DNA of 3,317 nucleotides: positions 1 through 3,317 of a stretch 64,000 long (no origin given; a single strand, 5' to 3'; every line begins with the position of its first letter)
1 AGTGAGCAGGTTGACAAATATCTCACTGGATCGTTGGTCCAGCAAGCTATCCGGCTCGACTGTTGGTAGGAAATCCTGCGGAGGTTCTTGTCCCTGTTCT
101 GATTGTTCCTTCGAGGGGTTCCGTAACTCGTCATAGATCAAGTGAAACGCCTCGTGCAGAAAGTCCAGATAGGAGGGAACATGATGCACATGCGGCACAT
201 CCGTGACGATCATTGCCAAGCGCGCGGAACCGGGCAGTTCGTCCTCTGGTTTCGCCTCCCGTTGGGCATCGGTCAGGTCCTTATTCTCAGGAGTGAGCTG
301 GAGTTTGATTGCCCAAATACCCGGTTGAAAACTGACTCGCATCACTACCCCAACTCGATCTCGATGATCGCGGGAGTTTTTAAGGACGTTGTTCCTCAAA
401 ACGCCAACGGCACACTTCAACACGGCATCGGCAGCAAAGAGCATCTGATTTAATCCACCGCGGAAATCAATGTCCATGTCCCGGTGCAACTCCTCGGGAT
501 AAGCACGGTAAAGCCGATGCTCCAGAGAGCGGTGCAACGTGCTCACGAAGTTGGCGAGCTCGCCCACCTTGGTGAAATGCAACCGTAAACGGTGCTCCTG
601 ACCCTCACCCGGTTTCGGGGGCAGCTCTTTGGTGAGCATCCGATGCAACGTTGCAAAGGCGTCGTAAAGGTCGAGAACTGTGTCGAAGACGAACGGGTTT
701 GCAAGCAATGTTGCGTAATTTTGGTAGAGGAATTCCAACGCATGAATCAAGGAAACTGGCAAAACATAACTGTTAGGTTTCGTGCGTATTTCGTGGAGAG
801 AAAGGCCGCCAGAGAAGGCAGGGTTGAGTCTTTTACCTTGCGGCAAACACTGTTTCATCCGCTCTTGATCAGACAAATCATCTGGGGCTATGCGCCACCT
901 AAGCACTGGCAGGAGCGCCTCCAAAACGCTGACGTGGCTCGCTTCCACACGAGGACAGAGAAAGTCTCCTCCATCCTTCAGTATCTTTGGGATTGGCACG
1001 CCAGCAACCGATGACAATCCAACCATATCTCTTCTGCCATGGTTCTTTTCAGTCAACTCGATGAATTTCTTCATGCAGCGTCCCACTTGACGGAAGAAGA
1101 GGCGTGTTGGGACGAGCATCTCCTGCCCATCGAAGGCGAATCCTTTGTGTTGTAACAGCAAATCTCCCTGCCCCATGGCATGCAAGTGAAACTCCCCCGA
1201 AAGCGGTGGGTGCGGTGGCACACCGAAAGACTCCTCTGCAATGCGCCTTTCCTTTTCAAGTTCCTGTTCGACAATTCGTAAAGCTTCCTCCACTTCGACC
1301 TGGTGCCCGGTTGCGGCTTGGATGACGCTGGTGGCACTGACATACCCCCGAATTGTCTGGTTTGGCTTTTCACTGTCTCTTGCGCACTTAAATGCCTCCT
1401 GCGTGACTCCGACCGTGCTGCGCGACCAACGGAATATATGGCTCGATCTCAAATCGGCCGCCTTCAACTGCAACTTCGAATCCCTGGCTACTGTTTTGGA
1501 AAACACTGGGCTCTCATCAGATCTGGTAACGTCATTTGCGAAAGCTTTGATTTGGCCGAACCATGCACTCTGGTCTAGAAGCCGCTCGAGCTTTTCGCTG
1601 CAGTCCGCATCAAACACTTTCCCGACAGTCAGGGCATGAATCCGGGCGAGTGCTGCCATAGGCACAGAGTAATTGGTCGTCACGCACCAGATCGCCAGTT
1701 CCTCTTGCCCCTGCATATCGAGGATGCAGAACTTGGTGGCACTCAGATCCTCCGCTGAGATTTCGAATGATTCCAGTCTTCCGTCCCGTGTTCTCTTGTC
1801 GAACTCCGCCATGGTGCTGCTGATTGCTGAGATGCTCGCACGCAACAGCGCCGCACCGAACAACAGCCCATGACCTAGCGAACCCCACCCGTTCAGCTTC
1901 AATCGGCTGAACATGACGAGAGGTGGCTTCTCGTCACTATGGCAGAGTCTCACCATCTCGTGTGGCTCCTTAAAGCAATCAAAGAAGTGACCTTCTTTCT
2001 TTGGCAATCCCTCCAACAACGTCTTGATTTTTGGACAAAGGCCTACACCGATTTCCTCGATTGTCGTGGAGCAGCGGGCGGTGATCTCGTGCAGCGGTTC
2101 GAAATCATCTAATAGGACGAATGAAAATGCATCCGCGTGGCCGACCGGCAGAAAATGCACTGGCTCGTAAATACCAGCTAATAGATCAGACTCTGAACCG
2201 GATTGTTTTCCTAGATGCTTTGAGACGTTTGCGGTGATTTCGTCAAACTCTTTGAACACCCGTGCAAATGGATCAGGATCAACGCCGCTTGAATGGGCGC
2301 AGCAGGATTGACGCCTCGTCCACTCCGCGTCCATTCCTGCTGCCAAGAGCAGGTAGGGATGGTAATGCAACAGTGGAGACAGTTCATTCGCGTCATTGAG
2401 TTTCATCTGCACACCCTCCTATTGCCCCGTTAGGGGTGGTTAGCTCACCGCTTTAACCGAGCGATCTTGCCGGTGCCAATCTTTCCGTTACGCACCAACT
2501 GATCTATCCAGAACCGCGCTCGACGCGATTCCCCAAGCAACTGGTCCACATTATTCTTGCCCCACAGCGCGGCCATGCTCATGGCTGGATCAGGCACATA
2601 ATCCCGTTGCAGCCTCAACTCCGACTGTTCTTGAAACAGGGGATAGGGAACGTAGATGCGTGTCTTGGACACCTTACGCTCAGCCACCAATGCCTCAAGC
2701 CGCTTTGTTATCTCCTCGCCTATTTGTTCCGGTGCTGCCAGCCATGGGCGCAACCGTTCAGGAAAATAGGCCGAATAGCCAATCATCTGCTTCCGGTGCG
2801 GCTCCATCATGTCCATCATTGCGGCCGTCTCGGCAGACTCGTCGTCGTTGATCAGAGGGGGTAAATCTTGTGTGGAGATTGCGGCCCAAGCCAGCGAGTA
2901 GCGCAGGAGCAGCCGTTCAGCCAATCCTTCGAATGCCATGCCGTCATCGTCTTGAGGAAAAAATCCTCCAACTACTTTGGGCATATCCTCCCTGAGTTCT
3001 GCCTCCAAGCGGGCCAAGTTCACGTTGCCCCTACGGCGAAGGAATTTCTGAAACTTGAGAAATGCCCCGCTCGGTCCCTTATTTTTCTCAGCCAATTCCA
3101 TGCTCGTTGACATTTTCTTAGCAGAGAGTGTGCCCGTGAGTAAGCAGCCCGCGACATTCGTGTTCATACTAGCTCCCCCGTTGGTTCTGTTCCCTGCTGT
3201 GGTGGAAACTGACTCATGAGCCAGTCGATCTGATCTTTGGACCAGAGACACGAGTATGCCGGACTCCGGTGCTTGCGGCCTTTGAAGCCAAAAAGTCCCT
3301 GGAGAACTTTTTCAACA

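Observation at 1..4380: Low-GC island carrying a four-gene TIR operon that matches no known defence system architecture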

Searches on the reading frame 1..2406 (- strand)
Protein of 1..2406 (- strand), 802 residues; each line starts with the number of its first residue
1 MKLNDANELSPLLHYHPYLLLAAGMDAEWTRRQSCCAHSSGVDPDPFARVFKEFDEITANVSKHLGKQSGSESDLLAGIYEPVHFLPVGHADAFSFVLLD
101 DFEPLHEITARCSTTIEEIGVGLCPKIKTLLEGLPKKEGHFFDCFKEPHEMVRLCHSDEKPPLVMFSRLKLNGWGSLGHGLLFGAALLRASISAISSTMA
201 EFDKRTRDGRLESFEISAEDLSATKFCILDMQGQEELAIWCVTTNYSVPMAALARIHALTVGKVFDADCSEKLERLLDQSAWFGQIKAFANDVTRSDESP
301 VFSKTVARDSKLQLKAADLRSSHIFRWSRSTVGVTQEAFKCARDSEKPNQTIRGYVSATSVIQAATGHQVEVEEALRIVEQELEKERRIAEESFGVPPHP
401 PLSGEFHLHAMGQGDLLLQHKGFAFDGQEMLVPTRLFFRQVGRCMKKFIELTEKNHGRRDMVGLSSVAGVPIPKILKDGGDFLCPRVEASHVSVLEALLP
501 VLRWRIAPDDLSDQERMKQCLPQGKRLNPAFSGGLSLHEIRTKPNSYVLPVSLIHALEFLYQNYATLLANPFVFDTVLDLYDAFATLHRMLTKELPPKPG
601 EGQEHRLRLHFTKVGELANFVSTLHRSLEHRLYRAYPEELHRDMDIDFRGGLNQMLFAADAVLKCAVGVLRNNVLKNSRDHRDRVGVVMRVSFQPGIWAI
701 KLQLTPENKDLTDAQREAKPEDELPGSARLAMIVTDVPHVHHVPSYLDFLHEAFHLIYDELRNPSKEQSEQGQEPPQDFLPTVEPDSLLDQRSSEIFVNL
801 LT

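Call 5: search_protein_families(library=pfam, proteins=[window:1-2406:-], max_evalue=1)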
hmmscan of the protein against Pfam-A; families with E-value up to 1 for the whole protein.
window:1-2406:- (802 aa): 0 families

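Call 6: search_protein_families(library=padloc, proteins=[window:1-2406:-], max_evalue=1)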
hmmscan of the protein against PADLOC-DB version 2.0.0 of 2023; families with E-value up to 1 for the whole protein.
window:1-2406:- (802 aa): 0 families

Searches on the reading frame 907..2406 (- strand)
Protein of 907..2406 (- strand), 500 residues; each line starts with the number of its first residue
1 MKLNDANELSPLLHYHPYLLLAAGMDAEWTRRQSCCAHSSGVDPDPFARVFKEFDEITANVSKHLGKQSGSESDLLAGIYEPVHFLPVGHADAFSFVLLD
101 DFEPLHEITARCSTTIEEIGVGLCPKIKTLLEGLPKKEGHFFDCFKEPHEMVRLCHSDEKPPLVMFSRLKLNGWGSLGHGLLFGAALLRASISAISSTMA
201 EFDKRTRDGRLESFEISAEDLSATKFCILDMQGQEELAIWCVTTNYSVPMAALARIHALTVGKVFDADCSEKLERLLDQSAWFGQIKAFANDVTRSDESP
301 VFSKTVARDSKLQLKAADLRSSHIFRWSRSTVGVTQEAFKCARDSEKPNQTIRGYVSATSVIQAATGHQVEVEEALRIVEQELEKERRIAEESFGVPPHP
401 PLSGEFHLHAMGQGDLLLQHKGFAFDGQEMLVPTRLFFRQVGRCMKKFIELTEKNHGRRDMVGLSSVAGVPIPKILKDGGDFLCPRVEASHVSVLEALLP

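Call 91: predict_structure(alignment_id=A8)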
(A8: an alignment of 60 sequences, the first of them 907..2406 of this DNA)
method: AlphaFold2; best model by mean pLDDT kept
length: 500 residues; sequences in the alignment: 60
mean_pLDDT: 87.8   pTM: 0.91
mean pLDDT of the five models: 87.8, 87.7, 86.6, 86.2, 84.1
residues with pLDDT >= 90: 315; 70-90: 130; 50-70: 45; < 50: 10
segments of 3 or more residues with pLDDT < 50: 1-4
pLDDT, mean of each block of 10 residues (from residue 1): 47 90 92 60 81 96 72 76 96 97 94 95 95 79 95 95 97 77 92 97 96 96 97 85 98 97 94 90 89 71 52 81 93 96 82 94 95 95 87 76 93 86 84 94 92 89 94 97 94 80
secondary structure, 60 per line:
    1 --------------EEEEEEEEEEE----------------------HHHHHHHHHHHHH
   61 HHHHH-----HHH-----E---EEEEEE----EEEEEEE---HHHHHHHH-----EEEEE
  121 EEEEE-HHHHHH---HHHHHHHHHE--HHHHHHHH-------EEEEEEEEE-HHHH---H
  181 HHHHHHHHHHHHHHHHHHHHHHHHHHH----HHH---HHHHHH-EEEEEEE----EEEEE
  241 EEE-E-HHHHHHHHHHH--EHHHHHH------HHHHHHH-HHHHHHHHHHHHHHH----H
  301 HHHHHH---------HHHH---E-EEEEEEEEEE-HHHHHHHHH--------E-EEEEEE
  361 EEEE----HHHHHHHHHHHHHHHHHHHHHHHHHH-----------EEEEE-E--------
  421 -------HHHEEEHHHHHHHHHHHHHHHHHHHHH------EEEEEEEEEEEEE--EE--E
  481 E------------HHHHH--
elements in order: E15-25 H48-65 E83-88 E93-99 H103-110 E116-125 H127-132 H136-144 H148-155 E163-171 H173-176 H180-207 H218-223 E225-231 E236-243 H247-257 H261-266 H273-279 H281-295 H300-306 H316-319 E325-334 H336-344 E355-364 H369-394 E406-410 E431-433 H434-454 E461-473 H494-498

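Call 93: fold_search(model_id=the predicted structure, library=pdb)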
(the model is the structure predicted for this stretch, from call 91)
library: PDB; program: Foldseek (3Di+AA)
matches with E <= 10: 250; with E <= 0.001: 3
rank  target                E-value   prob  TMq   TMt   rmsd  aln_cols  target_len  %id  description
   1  4m05_C                7.1e-04  1.00  0.27  0.52   6.9       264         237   12  Crystal Structure of Mutant Chlorite Dismutase from Candidatus Nitrospira defluvii R173E (released 2014-01-15)
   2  4m06_B                9.1e-04  1.00  0.27  0.51   6.0       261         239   11  Crystal Structure of Mutant Chlorite Dismutase from Candidatus Nitrospira defluvii W145F in Complex with Cyanide (released 2014-01-15)
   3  4m05_A                9.6e-04  1.00  0.24  0.45   9.3       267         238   12  Crystal Structure of Mutant Chlorite Dismutase from Candidatus Nitrospira defluvii R173E (released 2014-01-15)
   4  4m05_B                1.5e-03  1.00  0.29  0.55   7.8       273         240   12  Crystal Structure of Mutant Chlorite Dismutase from Candidatus Nitrospira defluvii R173E (released 2014-01-15)
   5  4m09_E                1.6e-03  1.00  0.28  0.54   7.1       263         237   12  Crystal Structure of Mutant Chlorite Dismutase from Candidatus Nitrospira defluvii W146Y R173Q (released 2014-01-15)
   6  3nn1_A                1.7e-03  1.00  0.26  0.50   6.3       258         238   12  Structure of chlorite dismutase from Candidatus Nitrospira defluvii in complex with imidazole (released 2010-07-28)
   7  4m06_A                2.1e-03  1.00  0.24  0.46   8.8       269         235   11  Crystal Structure of Mutant Chlorite Dismutase from Candidatus Nitrospira defluvii W145F in Complex with Cyanide (released 2014-01-15)
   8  4m08_A                2.7e-03  1.00  0.30  0.57   5.4       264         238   12  Crystal Structure of Mutant Chlorite Dismutase from Candidatus Nitrospira defluvii W145V (released 2014-01-15)
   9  3dtz_D                2.7e-03  0.99  0.22  0.42   9.1       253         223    7  Crystal structure of Putative Chlorite dismutase TA0507 (released 2008-08-05)
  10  2vxh_F                7.0e-03  0.98  0.22  0.43  10.5       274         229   10  The crystal structure of chlorite dismutase: a detox enzyme producing molecular oxygen (released 2009-03-03)
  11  2vxh_B                7.3e-03  0.97  0.22  0.42  11.1       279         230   10  The crystal structure of chlorite dismutase: a detox enzyme producing molecular oxygen (released 2009-03-03)
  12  2vxh_C                7.7e-03  0.97  0.22  0.42  10.8       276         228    9  The crystal structure of chlorite dismutase: a detox enzyme producing molecular oxygen (released 2009-03-03)
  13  2vxh_D                8.1e-03  0.98  0.23  0.44   9.8       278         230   10  The crystal structure of chlorite dismutase: a detox enzyme producing molecular oxygen (released 2009-03-03)
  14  2vxh_A                9.0e-03  0.99  0.24  0.47   9.6       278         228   10  The crystal structure of chlorite dismutase: a detox enzyme producing molecular oxygen (released 2009-03-03)
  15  3dtz_B                1.1e-02  0.98  0.22  0.43   9.0       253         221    7  Crystal structure of Putative Chlorite dismutase TA0507 (released 2008-08-05)
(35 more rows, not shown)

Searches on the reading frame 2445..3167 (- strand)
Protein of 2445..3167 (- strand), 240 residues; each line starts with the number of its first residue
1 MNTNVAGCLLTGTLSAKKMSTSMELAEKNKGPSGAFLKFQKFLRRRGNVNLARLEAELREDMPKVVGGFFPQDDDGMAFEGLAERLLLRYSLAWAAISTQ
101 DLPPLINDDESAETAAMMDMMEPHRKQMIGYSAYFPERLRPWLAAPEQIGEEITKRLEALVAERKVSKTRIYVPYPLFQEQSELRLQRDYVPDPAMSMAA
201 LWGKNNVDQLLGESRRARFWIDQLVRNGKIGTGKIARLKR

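Call 5: search_protein_families(library=pfam, proteins=[window:2445-3167:-], max_evalue=1)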
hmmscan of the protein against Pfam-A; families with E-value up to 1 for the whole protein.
window:2445-3167:- (240 aa): 1 family
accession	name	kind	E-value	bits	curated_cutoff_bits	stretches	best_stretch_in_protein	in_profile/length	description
PF04909.20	Amidohydro_2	-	0.14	12.4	26.4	1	135-178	76-119/289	Amidohydrolase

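Call 6: search_protein_families(library=padloc, proteins=[window:2445-3167:-], max_evalue=1)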
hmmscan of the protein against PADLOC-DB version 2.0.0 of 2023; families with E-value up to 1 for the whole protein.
window:2445-3167:- (240 aa): 1 family
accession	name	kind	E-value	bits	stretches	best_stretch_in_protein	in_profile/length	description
PDLC04268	PDC-M01B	-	0.039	11.3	1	107-167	12-73/275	-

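Call 17: search_protein_families(library=ncbifam, proteins=[window:2445-3167:-], max_evalue=1)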
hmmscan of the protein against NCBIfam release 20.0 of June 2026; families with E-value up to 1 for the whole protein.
window:2445-3167:- (240 aa): 0 families

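Call 68: search_solved_structures(query=A3, max_evalue=10)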
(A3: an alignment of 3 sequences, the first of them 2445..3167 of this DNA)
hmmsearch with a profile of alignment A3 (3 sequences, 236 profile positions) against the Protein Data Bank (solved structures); distinct sequences matched with E-value up to 10: 2.
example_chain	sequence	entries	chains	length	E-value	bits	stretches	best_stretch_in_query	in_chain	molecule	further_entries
3vre_B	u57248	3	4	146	1.2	11.8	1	191-210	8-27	Hemoglobin subunit beta/delta hybrid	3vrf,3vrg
1l0o_C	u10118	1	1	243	1.2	11.7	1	34-155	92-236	sigma factor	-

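Call 71: find_homologous_proteins(query=A3, max_evalue=0.01)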
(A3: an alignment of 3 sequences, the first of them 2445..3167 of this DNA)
Query A3 (3 sequences) (240 aa, profile of the alignment): 4 proteins with E <= 0.01 among 8000 candidates.
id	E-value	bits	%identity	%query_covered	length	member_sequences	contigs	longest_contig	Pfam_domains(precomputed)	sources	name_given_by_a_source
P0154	7.3e-116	404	100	100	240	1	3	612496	-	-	-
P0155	9.1e-109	380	50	86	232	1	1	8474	-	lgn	-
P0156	5.5e-108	378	27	85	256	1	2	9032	-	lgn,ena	-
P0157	5.5e-40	155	41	85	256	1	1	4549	-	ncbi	-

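Call 72: find_encoding_contigs(protein=P0156, flank=10000)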
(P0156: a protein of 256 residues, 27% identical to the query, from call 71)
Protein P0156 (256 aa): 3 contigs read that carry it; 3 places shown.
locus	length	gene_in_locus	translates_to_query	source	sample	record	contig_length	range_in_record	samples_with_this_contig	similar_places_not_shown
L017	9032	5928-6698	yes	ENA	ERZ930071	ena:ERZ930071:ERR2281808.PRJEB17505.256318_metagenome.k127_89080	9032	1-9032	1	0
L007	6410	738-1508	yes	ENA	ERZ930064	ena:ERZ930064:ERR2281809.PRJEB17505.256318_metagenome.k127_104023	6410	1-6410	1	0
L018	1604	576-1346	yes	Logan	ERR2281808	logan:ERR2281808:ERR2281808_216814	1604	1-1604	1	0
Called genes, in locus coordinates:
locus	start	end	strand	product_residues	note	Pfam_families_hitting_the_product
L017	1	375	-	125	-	?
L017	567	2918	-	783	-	PF14522:Cytochrome_C7 (faint), PF14537:Cytochrom_c3_2 (faint), PF13435:Cytochrome_C554 (faint), PF13371:TPR_9 (faint), PF02335:Cytochrom_C552 (weak), PF13424:TPR_12 (weak), PF14559:TPR_19, PF13429:TPR_15 (weak), +10 more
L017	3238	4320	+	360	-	PF01400:Astacin, PF00413:Peptidase_M10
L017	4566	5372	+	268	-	PF13676:TIR_2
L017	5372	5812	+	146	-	-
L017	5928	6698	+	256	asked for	-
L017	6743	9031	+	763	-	?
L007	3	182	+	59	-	?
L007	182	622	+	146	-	-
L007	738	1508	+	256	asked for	-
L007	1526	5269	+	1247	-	-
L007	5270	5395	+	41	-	-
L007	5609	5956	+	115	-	-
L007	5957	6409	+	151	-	?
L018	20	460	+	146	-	-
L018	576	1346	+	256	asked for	-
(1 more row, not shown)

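Call 73: find_encoding_contigs(protein=P0157, flank=10000)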
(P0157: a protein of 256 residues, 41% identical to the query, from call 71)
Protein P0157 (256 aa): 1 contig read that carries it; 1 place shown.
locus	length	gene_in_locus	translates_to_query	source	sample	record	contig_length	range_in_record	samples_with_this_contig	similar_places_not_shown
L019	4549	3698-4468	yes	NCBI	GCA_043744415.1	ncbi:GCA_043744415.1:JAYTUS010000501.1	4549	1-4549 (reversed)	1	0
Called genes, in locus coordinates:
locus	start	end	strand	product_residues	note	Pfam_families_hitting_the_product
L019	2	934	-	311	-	?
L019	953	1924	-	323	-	PF01208:URO-D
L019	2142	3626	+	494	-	PF02661:Fic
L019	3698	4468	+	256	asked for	-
